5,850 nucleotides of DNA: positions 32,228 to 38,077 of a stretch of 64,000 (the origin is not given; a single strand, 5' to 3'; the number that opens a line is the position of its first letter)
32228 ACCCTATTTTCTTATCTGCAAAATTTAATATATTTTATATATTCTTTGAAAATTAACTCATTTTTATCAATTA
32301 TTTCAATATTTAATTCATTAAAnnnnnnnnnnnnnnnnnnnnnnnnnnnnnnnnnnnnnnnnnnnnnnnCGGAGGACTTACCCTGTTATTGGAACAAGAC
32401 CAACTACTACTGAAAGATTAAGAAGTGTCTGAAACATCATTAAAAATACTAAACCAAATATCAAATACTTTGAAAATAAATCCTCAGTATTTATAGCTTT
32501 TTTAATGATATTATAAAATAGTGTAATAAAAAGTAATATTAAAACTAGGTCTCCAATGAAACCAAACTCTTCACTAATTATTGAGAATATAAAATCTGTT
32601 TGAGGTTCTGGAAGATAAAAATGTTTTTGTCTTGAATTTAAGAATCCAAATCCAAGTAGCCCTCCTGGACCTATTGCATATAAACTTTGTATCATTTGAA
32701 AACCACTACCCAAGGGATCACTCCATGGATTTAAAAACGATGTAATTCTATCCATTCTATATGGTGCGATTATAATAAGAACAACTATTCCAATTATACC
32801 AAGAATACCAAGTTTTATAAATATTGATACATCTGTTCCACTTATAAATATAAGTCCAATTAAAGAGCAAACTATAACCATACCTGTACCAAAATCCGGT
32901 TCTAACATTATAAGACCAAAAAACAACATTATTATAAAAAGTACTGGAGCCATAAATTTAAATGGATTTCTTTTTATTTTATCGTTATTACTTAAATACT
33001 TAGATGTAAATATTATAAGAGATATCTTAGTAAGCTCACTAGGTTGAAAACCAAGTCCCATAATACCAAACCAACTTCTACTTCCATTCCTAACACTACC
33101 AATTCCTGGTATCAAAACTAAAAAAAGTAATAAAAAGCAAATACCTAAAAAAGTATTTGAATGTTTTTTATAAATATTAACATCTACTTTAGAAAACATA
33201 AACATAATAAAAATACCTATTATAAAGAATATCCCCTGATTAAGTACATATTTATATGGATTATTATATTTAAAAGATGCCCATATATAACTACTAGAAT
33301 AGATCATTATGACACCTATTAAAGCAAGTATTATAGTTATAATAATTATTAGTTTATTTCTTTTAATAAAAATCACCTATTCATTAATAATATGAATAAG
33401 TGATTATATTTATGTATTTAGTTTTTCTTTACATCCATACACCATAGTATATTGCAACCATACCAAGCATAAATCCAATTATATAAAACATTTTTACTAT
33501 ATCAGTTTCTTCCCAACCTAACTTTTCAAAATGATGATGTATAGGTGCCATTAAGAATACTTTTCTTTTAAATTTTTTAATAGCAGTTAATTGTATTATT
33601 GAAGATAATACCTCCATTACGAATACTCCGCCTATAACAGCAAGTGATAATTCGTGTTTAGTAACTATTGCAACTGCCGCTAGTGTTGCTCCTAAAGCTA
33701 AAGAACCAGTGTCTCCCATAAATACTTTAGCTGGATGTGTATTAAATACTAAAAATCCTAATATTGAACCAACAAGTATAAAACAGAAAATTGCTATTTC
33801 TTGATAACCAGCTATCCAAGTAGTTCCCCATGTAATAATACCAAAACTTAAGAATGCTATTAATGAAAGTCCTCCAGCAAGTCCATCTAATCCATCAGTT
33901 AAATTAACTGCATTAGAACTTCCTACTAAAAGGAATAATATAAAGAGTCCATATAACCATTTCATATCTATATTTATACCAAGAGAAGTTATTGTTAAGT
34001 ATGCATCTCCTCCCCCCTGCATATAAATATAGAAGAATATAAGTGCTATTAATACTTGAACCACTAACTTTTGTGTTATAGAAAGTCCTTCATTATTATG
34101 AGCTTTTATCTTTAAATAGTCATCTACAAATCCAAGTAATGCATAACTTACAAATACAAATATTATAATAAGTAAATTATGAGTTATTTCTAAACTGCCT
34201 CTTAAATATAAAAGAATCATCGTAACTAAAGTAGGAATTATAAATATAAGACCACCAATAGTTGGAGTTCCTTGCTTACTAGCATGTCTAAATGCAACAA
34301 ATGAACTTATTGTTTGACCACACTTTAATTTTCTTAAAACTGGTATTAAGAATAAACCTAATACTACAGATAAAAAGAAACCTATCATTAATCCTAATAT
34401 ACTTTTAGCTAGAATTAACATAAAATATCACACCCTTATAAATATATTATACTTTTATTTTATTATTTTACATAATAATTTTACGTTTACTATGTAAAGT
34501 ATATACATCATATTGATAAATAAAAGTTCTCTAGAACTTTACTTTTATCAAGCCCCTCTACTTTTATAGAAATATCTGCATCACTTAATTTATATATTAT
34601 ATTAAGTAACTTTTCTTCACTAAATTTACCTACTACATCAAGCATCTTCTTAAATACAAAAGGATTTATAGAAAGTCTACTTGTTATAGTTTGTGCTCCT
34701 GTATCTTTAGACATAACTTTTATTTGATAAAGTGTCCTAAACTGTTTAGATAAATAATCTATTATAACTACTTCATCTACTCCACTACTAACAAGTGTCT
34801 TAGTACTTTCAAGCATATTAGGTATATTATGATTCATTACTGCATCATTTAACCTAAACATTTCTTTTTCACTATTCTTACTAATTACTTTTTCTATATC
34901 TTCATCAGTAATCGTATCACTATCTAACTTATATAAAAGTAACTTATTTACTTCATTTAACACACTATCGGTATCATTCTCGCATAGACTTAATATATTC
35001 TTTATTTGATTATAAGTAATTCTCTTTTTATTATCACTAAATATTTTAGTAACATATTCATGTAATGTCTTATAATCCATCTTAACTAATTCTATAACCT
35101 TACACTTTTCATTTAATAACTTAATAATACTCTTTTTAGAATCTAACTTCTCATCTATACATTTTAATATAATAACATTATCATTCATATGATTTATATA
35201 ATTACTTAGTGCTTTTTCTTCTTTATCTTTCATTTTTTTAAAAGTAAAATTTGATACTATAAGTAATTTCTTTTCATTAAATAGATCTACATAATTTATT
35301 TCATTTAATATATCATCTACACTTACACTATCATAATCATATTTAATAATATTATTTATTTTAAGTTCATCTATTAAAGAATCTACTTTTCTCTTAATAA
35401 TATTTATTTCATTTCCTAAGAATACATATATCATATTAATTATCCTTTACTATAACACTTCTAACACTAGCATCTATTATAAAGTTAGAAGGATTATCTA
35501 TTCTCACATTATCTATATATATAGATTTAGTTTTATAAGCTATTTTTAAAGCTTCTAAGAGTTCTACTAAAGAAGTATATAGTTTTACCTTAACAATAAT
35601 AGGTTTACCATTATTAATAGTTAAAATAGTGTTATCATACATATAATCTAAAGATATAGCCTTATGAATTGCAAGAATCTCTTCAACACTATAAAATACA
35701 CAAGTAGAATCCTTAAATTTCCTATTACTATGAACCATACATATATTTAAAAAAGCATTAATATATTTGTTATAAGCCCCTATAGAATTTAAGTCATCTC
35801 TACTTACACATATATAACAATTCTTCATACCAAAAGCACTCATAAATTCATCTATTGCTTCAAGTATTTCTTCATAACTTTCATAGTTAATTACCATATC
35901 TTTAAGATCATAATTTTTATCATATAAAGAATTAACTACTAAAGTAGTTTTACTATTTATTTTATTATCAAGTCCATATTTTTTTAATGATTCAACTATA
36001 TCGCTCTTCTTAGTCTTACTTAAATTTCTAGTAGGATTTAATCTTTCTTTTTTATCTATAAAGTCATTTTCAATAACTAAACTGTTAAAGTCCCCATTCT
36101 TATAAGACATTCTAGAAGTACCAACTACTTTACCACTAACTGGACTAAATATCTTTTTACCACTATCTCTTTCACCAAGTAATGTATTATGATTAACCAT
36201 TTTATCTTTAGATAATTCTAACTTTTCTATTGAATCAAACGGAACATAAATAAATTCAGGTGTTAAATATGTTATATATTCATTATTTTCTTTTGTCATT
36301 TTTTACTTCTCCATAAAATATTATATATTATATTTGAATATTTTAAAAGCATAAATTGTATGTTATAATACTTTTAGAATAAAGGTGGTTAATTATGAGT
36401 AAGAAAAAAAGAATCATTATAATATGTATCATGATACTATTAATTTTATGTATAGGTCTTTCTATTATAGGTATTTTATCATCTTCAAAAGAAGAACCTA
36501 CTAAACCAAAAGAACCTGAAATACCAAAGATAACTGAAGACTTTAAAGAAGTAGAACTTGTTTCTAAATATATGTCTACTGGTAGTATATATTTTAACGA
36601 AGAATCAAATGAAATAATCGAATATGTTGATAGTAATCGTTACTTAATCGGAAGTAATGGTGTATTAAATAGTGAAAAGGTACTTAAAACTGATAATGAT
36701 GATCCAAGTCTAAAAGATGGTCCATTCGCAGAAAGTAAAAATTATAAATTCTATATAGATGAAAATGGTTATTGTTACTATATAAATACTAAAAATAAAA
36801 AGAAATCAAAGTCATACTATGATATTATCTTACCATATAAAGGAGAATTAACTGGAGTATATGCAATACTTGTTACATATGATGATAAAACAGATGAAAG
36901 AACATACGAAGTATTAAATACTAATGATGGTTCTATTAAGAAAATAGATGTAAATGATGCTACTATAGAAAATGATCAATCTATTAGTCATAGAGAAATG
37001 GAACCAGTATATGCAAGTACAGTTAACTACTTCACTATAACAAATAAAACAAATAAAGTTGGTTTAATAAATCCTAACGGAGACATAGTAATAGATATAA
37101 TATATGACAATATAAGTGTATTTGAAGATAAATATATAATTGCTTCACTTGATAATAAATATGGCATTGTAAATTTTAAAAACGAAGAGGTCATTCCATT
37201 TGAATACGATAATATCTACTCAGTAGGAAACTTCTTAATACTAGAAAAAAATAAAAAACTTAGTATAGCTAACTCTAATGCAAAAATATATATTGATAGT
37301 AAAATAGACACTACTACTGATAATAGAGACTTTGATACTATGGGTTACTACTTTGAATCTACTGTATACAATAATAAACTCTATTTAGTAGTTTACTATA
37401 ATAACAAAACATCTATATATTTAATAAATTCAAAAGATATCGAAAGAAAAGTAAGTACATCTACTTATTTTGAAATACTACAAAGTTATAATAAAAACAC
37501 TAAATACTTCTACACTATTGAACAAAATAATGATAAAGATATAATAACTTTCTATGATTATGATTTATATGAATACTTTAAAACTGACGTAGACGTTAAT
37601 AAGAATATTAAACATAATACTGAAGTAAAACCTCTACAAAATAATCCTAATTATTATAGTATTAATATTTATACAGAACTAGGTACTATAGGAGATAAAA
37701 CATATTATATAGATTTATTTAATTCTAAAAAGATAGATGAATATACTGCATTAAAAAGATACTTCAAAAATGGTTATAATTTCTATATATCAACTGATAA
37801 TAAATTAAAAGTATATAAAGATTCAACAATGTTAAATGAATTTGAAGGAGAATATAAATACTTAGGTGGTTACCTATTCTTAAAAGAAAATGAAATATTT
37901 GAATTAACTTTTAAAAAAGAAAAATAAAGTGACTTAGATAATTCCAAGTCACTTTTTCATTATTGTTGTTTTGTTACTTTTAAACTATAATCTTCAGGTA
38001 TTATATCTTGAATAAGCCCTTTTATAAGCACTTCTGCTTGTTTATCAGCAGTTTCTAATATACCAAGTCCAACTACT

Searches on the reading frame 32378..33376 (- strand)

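Call 34: search_protein_families(library=pfam, proteins=[window:32378-33376:-], max_evalue=0.001)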
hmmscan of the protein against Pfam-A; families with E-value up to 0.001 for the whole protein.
window:32378-33376:- (332 aa): 1 family
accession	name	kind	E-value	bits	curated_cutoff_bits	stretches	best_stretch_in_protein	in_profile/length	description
PF01098.24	FTSW_RODA_SPOVE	-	2.3e-94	316.7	26.4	1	8-332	2-324/356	Cell cycle protein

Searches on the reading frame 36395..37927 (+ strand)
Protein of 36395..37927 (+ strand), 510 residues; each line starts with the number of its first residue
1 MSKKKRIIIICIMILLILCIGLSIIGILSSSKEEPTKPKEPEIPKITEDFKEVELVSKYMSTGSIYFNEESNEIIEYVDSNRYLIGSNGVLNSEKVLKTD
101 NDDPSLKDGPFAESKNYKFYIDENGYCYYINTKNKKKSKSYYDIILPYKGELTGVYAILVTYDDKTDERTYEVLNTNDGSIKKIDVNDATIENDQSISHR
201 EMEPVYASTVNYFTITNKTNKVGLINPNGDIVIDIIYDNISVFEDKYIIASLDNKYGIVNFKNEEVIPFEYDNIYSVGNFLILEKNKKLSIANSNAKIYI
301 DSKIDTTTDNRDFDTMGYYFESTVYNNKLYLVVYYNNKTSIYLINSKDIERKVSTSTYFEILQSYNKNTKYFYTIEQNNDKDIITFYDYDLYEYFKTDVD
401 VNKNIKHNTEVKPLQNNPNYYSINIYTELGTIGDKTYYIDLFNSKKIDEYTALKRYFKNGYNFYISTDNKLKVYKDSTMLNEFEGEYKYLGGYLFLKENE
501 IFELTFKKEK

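Call 34: search_protein_families(library=pfam, proteins=[window:36395-37927:+], max_evalue=0.001)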
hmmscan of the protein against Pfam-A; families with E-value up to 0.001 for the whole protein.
window:36395-37927:+ (510 aa): 1 family
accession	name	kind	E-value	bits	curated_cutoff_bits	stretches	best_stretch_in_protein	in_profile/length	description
PF14903.11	WG_beta_rep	-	1.1e-09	38.6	25.6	1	223-256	2-35/35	WG containing repeat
